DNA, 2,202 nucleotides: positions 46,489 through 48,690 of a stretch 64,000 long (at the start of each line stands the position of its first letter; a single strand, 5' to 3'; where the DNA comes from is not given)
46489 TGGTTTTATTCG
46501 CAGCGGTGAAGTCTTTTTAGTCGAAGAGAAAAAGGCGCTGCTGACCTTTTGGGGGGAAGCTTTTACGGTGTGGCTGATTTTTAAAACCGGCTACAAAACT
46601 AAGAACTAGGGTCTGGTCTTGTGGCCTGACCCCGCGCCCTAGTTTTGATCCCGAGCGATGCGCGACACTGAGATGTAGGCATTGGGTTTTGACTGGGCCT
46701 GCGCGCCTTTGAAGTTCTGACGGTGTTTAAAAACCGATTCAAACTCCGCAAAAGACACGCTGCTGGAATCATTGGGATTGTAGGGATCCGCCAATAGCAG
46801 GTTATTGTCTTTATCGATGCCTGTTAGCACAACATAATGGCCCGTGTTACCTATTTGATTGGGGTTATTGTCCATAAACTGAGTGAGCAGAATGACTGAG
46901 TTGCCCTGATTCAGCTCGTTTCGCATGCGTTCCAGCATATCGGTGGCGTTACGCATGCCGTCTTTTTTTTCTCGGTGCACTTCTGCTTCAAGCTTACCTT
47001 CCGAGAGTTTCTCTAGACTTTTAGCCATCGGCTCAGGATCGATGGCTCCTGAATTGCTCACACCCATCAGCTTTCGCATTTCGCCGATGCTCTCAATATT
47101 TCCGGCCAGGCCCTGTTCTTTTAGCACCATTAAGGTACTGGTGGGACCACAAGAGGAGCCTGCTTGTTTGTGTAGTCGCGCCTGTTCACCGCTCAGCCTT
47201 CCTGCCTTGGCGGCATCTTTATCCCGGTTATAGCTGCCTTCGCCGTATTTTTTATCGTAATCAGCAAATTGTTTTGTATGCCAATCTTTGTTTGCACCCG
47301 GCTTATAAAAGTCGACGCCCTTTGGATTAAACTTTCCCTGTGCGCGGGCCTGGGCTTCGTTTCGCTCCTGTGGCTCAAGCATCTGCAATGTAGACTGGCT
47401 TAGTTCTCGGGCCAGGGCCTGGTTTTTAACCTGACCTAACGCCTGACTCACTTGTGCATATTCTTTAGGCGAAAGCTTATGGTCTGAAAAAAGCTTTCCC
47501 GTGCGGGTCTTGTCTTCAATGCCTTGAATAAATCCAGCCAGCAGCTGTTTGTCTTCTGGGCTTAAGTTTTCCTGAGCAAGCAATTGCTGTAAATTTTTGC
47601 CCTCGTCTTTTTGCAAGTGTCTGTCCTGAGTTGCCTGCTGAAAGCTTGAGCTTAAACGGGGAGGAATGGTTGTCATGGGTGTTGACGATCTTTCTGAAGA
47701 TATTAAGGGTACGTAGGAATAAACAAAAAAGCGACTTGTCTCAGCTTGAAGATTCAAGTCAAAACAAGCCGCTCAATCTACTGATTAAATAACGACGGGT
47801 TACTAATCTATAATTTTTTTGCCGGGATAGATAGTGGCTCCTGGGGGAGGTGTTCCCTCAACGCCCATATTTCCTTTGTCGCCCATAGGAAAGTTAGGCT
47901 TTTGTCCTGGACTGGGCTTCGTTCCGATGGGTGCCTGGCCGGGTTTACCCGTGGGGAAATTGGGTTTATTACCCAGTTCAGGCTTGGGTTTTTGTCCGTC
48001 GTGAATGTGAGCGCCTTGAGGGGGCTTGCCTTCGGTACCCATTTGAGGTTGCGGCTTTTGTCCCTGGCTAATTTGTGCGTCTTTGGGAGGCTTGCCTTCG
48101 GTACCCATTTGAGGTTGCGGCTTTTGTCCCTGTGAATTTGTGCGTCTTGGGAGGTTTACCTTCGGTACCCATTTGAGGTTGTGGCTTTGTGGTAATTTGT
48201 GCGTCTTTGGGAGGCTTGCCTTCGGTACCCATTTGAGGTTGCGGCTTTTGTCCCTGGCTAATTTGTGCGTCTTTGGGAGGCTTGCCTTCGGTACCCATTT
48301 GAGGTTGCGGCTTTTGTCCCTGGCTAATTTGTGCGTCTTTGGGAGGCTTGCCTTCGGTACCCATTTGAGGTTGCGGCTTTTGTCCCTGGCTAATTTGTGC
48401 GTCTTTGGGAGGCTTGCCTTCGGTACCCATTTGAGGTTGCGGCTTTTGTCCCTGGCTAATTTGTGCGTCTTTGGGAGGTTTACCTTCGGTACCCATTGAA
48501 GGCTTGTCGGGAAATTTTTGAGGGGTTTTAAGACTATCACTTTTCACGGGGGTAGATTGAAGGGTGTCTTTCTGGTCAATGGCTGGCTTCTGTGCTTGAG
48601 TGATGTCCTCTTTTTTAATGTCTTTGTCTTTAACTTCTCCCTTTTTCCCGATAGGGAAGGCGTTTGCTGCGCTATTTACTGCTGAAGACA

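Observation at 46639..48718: Tandem-repeat Lys/Pro/Gln-rich protein encoded next to a C39-like cysteine peptidase; the repeat array may be frame-unstable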

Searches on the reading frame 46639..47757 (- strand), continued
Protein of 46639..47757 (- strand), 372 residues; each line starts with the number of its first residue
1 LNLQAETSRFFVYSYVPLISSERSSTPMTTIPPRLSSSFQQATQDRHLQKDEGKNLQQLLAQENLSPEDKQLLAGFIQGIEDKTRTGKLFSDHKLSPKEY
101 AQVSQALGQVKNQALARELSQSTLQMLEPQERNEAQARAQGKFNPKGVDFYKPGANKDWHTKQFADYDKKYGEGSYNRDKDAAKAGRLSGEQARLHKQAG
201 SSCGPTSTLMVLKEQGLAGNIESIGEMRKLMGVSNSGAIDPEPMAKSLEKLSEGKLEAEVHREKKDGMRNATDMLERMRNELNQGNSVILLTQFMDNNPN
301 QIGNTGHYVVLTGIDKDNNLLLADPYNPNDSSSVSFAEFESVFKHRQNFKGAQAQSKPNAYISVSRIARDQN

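Call 40: search_solved_structures(query=A1, max_evalue=1, show_alignments=2)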
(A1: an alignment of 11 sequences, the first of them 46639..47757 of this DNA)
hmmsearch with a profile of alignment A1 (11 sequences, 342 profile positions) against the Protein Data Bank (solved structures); distinct sequences matched with E-value up to 1: 5.
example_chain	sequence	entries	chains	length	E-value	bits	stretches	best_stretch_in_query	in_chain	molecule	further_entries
9l5u_A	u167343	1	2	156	0.011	18.5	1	277-317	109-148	DUF4150 domain-containing protein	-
8ssm_B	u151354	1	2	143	0.063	15.9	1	276-315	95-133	Contact-dependent inhibitor A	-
12aj_A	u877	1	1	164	0.089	15.5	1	276-314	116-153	Contact-dependent inhibitor A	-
8ssk_A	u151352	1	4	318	0.49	13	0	277-314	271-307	Fimbrial usher protein StbD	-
3zrw_B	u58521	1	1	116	0.97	12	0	218-259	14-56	AF1503 PROTEIN, OSMOLARITY SENSOR PROTEIN ENVZ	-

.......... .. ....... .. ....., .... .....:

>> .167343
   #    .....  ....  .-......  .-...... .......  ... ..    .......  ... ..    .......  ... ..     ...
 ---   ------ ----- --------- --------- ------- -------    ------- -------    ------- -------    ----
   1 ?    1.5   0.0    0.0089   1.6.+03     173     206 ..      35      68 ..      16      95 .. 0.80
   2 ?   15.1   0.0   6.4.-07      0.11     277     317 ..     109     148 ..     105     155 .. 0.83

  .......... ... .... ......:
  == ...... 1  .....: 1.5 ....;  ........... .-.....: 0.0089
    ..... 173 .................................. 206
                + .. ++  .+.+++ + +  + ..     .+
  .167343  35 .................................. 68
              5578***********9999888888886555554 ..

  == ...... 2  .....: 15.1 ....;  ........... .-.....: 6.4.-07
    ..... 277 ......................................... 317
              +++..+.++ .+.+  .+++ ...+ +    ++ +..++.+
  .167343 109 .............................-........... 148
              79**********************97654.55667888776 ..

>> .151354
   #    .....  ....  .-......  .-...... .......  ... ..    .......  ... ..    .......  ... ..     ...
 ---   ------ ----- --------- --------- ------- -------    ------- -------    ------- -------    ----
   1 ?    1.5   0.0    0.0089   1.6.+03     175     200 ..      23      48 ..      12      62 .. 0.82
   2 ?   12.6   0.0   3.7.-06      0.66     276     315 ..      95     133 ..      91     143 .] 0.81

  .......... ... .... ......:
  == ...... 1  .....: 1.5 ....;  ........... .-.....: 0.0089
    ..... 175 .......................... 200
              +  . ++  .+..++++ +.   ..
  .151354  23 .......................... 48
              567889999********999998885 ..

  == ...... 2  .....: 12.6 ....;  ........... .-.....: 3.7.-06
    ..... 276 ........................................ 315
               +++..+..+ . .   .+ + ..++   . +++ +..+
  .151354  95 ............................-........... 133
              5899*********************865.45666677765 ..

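Call 41: fold_search(model_id=the predicted structure, library=pdb)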
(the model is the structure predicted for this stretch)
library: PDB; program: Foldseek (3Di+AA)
matches with E <= 10: 211; with E <= 0.001: 5
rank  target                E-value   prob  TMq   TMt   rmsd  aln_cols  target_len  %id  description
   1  9l5u_A                2.7e-04  1.00  0.28  0.66   3.6       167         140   15  Papain-like cysteine protease toxin/immunity pair (released 2025-06-04)
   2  9l5u_B                3.8e-04  1.00  0.28  0.66   3.6       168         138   15  Papain-like cysteine protease toxin/immunity pair (released 2025-06-04)
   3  8ssk_C                3.8e-04  1.00  0.29  0.34  16.0       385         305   13  Citrobacter rodentium contact dependent growth inhibition (CDI) entry and toxin (CdiA-CT) domains (released 2024-05-15)
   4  8ssk_D                4.0e-04  1.00  0.28  0.34  15.3       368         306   13  Citrobacter rodentium contact dependent growth inhibition (CDI) entry and toxin (CdiA-CT) domains (released 2024-05-15)
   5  8ssk_A                9.5e-04  1.00  0.28  0.34  15.8       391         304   12  Citrobacter rodentium contact dependent growth inhibition (CDI) entry and toxin (CdiA-CT) domains (released 2024-05-15)
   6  8ssk_B                2.0e-03  0.99  0.28  0.34  15.4       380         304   12  Citrobacter rodentium contact dependent growth inhibition (CDI) entry and toxin (CdiA-CT) domains (released 2024-05-15)
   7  8ssm_A                2.2e-03  1.00  0.28  0.67   3.1       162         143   17  Citrobacter rodentium contact dependent growth inhibition (CDI) toxin (CdiA-CT) and immunity (CdiI) complex (released 2024-05-15)
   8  3bb7                  5.2e-02  0.99  0.25  0.29   4.4       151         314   11  Structure of Prevotella intermedia prointerpain A fragment 39-359 (mutant C154A) (released 2007-11-20)
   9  9hb2                  6.0e-02  0.57  0.21  0.25  16.0       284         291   11  Structure of the truncated version of IdeC protease C94S from Streptococcus canis (released 2025-10-01)
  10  8a47_C                6.7e-02  0.66  0.23  0.27  15.4       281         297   11  IdeS in complex with IgG1 Fc (released 2022-11-30)
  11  2au1                  1.0e-01  0.54  0.22  0.27  15.2       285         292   11  Crystal Structure of group A Streptococcus MAC-1 orthorhombic form (released 2006-02-28)
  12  6p3q_A                1.4e-01  0.85  0.22  0.24  10.8       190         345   13  Calpain-5 (CAPN5) Protease Core (PC) (released 2020-02-05)
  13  1cv8                  1.4e-01  0.97  0.28  0.55   6.9       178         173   11  STAPHOPAIN, CYSTEINE PROTEINASE FROM STAPHYLOCOCCUS AUREUS V8 (released 1998-10-14)
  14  6bdt_A                1.4e-01  0.90  0.25  0.29   6.2       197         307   12  Crystal Structure of Human Calpain-3 Protease Core Mutant-C129S (released 2018-02-07)
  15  8oig_A                1.6e-01  0.96  0.28  0.54   6.6       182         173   13  Crystal Structure of Staphopain C from Staphylococcus aureus (released 2023-06-21)
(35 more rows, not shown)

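Call 46: list_cluster_members(proteins=[P0001, P0012, P0003, P0014])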
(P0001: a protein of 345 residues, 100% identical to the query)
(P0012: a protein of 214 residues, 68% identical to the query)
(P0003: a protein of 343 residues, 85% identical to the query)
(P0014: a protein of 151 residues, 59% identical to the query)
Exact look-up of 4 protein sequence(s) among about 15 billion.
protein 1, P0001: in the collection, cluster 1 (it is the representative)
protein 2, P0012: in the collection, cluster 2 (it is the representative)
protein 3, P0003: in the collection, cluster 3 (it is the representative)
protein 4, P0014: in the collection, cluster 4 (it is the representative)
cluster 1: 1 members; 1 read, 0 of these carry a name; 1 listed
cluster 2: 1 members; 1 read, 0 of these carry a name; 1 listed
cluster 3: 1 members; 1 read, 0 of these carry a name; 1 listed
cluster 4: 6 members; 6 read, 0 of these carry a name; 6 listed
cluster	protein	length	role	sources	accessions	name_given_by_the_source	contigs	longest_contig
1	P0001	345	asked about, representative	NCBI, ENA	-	-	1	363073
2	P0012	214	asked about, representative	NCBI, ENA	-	-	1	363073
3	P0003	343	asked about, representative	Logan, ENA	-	-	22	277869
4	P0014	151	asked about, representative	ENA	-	-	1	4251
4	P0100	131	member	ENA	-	-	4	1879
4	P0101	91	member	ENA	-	-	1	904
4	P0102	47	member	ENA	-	-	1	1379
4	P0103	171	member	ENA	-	-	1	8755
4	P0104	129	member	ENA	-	-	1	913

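Call 53: search_protein_families(library=ncbifam, proteins=[P0001, L008:7539-8558:+, L007:3850-4728:+, L007:2766-3662:+, L001:8824-11325:-, L011:67-543:+], max_evalue=0.01)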
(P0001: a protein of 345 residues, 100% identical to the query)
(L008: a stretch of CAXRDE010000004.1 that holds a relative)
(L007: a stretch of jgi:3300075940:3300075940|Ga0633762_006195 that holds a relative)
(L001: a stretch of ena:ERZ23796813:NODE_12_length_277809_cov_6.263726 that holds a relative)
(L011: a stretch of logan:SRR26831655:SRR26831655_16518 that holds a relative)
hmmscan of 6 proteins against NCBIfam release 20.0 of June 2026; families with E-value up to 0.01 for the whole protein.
P0001 (345 aa): 0 families

L008:7539-8558:+ (340 aa): 0 families

L007:3850-4728:+ (293 aa): 0 families

L007:2766-3662:+ (299 aa): 0 families

L001:8824-11325:- (833 aa): 0 families

L011:67-543:+ (159 aa): 0 families

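Call 62: search_protein_families(library=padloc, proteins=[P0001, L011:67-543:+, L001:8824-11325:-, L007:3850-4728:+, L007:2766-3662:+, L008:7539-8558:+], max_evalue=0.01)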
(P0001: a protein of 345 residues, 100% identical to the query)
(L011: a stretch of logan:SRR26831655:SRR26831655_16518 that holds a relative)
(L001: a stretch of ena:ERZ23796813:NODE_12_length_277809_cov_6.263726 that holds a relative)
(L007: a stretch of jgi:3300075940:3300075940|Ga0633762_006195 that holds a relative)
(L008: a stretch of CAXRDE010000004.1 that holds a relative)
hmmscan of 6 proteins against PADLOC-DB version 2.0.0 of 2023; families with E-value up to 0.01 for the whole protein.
P0001 (345 aa): 0 families

L011:67-543:+ (159 aa): 0 families

L001:8824-11325:- (833 aa): 0 families

L007:3850-4728:+ (293 aa): 0 families

L007:2766-3662:+ (299 aa): 0 families

L008:7539-8558:+ (340 aa): 0 families

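Call 65: search_protein_families(library=pfam, alignment_id=A5, max_evalue=0.001)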
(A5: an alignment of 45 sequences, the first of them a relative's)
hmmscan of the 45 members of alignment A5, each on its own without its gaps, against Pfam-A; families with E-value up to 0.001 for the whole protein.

A. member 1, P0001 (345 aa): 3 families
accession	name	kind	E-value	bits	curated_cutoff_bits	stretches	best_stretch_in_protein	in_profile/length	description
PF13529.12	Peptidase_C39_2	-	2.7e-11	44.7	24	1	171-299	8-143/143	Peptidase_C39 like family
PF03412.21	Peptidase_C39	-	0.00012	22.3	22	0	276-317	84-122/133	Peptidase C39 family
PF09778.15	Guanylate_cyc_2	-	0.00084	19.2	28.1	0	267-314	150-198/212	Guanylylate cyclase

B. families by the number of members that match (of 45 scanned): 8 families
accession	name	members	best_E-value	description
PF13529.12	Peptidase_C39_2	42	5.9e-13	Peptidase_C39 like family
PF03412.21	Peptidase_C39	35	1.9e-07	Peptidase C39 family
PF09778.15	Guanylate_cyc_2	6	2e-08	Guanylylate cyclase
PF11814.14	DUF3335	4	3.9e-05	Peptidase_C39 like family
PF01471.23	PG_binding_1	3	6.1e-13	Putative peptidoglycan binding domain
PF05166.18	YcgL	1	0.0002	YcgL domain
PF09374.15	PG_binding_3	1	0.00027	Predicted Peptidoglycan domain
PF15644.12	Gln_amidase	1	0.00028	Papain fold toxin 1, glutamine deamidase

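Call 67: find_encoding_contigs(protein=P0015, flank=3000, max_places=3)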
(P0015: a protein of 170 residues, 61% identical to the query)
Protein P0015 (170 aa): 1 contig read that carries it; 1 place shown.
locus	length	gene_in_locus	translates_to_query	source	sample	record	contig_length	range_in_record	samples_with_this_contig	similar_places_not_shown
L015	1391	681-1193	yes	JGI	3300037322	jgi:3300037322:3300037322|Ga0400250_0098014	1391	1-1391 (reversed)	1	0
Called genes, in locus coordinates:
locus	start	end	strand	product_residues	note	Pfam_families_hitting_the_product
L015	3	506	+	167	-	?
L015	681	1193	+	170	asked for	-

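Call 68: find_encoding_contigs(protein=P0009, flank=3000, max_places=3)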
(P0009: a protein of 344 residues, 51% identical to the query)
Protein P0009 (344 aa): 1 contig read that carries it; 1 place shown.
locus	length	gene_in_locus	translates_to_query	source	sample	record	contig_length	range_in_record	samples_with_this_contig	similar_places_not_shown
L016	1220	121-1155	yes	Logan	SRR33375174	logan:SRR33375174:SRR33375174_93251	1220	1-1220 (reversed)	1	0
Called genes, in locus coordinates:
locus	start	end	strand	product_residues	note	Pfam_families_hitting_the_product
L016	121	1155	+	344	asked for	PF13529:Peptidase_C39_2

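Call 71: find_related_loci(query=A1, collection=metagenome_contigs, flank=4000)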
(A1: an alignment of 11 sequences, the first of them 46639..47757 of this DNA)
Query A1 (372 aa) in metagenome_contigs; peptide patterns used: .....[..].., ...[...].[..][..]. (x = any residue, [..] = any of these).
89 stretches matched a pattern; 1 encode a relative of the query (tblastn E <= 1e-3); 1 distinct loci.
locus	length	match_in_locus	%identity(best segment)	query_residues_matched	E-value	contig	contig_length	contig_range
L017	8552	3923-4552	37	157-365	8e-40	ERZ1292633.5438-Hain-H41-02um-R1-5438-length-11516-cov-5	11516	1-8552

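Call 75: search_protein_families(library=pfam, proteins=[L007:3850-4728:+, L007:2766-3662:+, L008:7539-8558:+, L015:3-503:+, L001:11755-12753:+, L001:8824-11325:-, L011:67-543:+], max_evalue=0.1)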
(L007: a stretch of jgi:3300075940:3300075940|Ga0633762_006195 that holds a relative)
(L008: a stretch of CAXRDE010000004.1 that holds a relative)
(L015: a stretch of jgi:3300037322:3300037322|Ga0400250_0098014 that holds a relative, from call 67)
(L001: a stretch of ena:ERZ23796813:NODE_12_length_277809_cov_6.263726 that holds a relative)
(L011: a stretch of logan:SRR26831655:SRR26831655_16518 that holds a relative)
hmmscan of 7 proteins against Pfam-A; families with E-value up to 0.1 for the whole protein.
L007:3850-4728:+ (293 aa): 0 families

L007:2766-3662:+ (299 aa): 0 families

L008:7539-8558:+ (340 aa): 5 families
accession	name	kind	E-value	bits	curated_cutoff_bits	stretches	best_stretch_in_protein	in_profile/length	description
PF13529.12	Peptidase_C39_2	-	4.5e-07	31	24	1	162-289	12-142/143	Peptidase_C39 like family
PF03412.21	Peptidase_C39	-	0.00015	22.1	22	0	161-195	8-41/133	Peptidase C39 family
PF11814.14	DUF3335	-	0.0023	17.9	25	1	233-294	111-170/206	Peptidase_C39 like family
PF01442.23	Apolipoprotein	-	0.025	14.7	90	0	186-248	102-164/190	Apolipoprotein A1/A4/E domain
PF23038.1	KOW6_SPT51-2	-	0.03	14.3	27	1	265-286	10-32/51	Transcription elongation factor SPT5 homolog 1/2, KOW6 domain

L015:3-503:+ (167 aa): 0 families

L001:11755-12753:+ (333 aa): 0 families

L001:8824-11325:- (833 aa): 3 families
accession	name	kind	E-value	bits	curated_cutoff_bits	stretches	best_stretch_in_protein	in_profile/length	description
PF11978.13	MVP_shoulder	-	2.6e-29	102.1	25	1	518-626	2-118/118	Shoulder domain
PF17795.6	Vault_3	-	1.4e-09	38.4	28.8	1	471-514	18-60/62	Major Vault Protein Repeat domain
PF01145.31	Band_7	-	1.8e-05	25.3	23.6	1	511-650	37-168/176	SPFH domain / Band 7 family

L011:67-543:+ (159 aa): 0 families

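Call 76: search_dna_similar(query=P0001, collection=phages, mode=protein, max_evalue=0.001, max_rows=10)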
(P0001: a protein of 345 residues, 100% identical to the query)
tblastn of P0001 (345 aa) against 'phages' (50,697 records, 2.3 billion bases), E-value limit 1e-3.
No match.

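Call 77: search_dna_similar(query=P0001, collection=plasmids, mode=protein, max_evalue=0.001, max_rows=10)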
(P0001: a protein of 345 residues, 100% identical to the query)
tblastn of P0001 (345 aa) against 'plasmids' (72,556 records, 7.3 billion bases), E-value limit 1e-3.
Records with a match: 1; places in all: 1; records where one place covers at least 80% of the query: 0.
Best place of each record, by identity: <60% 1.
By first word of the organism name: Clostridium 1.
By predicted mobility (MOB-suite, as given by PLSDB): non-mobilizable 1.
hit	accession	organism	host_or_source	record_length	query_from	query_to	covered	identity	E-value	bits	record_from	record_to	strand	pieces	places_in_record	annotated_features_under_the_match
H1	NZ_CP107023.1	Clostridium beijerinckii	cell culture,cell pellet of fermenting ...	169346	172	298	37%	30.4%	3e-4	50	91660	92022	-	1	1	C39 family peptidase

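Call 94: predict_structure(alignment_id=A7)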
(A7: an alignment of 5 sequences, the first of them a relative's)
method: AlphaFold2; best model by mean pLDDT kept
length: 159 residues; sequences in the alignment: 5
mean_pLDDT: 55.2   pTM: 0.11
mean pLDDT of the five models: 55.2, 53.0, 52.1, 51.7, 45.9
residues with pLDDT >= 90: 0; 70-90: 0; 50-70: 124; < 50: 35
segments of 3 or more residues with pLDDT < 50: 91-94, 96-100, 133-141
pLDDT, mean of each block of 10 residues (from residue 1): 51 50 61 59 62 62 63 58 54 47 54 56 54 46 53 53
secondary structure, 60 per line:
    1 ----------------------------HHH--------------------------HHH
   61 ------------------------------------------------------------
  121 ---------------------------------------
elements in order:

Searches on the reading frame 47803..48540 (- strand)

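Call 5: search_protein_families(library=pfam, proteins=[window:47803-48540:-], max_evalue=1)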
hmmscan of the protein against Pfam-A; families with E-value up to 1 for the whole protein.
window:47803-48540:- (245 aa): 1 family
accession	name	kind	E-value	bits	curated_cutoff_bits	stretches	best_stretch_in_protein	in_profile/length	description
PF20944.2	StcE_b-sandwich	-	0.47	11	27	0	120-136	9-25/75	Metalloprotease StcE, beta-sandwich domain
